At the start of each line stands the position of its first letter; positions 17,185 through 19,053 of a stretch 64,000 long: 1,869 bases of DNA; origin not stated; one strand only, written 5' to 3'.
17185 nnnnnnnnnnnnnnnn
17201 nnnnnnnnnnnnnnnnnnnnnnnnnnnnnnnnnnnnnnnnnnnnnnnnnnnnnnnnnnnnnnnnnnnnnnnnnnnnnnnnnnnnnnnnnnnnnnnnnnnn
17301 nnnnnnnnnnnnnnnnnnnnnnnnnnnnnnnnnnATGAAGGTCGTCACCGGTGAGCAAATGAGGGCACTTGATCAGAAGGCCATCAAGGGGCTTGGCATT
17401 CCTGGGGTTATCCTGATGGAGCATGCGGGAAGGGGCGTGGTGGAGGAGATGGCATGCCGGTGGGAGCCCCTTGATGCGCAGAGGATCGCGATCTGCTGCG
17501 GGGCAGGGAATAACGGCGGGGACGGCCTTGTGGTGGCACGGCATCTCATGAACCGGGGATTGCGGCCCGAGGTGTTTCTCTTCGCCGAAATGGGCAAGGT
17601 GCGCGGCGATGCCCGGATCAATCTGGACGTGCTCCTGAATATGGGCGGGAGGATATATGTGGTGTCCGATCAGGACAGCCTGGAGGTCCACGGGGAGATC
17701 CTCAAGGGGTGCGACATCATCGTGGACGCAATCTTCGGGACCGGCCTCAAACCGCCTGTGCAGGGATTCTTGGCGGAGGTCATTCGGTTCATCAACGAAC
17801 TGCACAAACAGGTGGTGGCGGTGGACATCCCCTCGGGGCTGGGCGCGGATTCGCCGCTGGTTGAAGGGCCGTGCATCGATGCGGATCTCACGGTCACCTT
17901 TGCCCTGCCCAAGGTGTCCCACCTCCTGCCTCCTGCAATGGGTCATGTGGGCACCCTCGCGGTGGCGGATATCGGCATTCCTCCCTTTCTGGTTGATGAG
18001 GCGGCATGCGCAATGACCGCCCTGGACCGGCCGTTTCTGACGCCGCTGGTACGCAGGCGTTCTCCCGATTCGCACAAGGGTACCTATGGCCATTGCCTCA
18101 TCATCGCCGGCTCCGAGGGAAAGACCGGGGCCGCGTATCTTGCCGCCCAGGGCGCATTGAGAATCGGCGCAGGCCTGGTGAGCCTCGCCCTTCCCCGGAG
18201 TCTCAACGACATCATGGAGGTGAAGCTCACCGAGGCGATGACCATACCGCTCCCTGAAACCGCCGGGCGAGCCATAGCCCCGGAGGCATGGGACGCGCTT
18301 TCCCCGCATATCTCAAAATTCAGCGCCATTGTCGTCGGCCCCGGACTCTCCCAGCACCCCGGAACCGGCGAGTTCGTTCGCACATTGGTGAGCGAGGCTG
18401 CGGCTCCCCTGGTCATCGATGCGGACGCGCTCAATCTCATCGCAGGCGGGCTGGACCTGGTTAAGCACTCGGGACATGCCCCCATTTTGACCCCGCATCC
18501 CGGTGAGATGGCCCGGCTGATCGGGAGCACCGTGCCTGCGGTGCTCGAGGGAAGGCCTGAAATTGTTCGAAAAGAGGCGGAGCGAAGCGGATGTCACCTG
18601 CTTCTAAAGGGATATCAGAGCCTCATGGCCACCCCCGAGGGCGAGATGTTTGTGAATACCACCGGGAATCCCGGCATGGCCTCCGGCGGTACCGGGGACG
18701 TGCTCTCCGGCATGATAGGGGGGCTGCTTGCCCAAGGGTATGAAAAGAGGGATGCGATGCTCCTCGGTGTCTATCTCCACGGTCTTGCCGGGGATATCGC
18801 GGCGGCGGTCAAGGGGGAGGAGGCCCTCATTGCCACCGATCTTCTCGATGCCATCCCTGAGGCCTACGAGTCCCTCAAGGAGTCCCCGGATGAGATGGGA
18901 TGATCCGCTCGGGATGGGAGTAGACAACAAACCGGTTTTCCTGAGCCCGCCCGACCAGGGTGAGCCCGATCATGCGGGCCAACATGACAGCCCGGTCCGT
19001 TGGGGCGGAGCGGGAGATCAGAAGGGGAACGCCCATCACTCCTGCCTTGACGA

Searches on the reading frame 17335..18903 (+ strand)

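Call 66: search_protein_families(library=pfam, proteins=[window:17335-18903:+], max_evalue=0.00001)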
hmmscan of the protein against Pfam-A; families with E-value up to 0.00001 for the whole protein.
window:17335-18903:+ (522 aa): 2 families
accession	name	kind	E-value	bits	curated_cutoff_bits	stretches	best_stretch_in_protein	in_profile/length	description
PF01256.23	Carb_kinase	-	6.1e-56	190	27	1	255-508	2-241/242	NAD(P)H-hydrate dehydratase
PF03853.21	YjeF_N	-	9e-48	162.9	24.9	1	26-193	3-167/169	YjeF-related protein N-terminus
